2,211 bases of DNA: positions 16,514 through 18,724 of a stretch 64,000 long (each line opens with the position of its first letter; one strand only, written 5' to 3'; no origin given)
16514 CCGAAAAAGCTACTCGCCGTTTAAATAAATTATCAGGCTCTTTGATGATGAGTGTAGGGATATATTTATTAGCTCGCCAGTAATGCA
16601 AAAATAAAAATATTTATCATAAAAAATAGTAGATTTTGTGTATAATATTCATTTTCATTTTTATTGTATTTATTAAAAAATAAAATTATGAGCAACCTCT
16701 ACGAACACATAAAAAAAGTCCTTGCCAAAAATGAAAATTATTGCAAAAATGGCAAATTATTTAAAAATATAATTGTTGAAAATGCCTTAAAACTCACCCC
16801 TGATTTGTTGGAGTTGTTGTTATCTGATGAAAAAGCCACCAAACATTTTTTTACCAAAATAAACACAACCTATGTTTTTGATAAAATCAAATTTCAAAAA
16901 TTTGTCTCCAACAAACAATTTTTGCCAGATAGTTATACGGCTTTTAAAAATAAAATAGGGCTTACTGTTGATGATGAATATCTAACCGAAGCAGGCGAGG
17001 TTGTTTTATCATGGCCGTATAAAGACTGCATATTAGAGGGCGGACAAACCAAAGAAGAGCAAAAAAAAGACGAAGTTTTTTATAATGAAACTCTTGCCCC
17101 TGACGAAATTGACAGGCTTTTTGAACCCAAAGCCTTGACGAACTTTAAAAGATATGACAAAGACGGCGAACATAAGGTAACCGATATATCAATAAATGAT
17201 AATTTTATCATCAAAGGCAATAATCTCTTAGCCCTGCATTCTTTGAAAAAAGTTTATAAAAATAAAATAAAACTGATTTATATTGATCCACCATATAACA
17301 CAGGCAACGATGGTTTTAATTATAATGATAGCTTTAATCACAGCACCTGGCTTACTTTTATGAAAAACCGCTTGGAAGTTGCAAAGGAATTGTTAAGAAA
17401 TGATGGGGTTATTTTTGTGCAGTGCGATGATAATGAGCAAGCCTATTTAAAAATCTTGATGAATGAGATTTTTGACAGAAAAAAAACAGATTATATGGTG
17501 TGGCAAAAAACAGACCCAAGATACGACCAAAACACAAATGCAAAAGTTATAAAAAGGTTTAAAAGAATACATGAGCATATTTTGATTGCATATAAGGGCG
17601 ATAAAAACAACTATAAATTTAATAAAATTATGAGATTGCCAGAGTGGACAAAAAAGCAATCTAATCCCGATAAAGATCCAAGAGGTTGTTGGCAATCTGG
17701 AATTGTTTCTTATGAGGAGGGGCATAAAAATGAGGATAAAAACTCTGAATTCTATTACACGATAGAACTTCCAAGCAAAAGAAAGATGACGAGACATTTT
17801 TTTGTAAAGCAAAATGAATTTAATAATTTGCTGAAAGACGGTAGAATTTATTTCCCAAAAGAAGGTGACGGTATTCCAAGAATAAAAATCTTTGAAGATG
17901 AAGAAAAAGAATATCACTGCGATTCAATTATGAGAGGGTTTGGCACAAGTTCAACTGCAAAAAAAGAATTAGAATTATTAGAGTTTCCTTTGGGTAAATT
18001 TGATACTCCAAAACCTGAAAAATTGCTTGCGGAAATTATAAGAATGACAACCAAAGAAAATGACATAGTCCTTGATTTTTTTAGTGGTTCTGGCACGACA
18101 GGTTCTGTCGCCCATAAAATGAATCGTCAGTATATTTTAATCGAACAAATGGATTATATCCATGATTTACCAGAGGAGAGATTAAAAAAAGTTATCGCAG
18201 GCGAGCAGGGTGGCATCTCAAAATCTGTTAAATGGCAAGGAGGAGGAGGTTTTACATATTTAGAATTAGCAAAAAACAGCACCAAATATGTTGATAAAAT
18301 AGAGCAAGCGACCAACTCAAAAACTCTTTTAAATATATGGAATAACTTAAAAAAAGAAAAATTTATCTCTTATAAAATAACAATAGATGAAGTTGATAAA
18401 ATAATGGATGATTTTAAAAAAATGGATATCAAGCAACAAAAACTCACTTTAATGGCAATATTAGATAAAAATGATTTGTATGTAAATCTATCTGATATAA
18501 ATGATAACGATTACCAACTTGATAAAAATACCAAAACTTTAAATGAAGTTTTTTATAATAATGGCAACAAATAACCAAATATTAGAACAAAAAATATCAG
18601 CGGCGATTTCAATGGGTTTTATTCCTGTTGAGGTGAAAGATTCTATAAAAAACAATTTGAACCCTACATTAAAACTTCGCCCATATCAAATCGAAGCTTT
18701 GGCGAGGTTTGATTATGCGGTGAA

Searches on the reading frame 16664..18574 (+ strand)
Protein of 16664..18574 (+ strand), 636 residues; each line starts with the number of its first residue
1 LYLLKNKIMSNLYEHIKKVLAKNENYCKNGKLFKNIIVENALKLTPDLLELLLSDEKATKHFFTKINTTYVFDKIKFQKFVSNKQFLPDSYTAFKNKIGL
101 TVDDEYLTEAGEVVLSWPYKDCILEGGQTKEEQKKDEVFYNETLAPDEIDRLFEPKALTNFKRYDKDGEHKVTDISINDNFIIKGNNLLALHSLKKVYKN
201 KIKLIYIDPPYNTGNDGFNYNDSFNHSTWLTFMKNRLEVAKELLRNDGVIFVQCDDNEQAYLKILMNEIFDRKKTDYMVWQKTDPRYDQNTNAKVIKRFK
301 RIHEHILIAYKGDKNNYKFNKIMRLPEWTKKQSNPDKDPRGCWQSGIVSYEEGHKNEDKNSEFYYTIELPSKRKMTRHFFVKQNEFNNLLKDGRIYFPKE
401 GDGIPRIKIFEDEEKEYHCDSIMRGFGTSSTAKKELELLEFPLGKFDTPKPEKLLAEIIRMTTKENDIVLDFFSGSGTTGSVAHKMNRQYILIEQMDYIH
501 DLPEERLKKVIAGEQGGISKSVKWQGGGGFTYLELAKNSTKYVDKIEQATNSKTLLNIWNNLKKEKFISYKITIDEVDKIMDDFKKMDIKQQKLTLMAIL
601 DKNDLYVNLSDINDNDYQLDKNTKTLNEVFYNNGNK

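Call 45: search_protein_families(library=ncbifam, proteins=[window:16664-18574:+], max_evalue=1e-10)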
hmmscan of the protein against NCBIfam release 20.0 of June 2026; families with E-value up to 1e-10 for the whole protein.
window:16664-18574:+ (636 aa): 2 families
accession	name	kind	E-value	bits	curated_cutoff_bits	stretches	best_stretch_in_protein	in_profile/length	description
NF008572.0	PRK11524.1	equivalog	5.7e-24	84.7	292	1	174-321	9-144/294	adenine-specific DNA-methyltransferase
NF050803.1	DnaMtaseCcrMCaul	equivalog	1.1e-20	73.9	830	1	447-514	187-254/350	adenine-specific DNA-methyltransferase CcrM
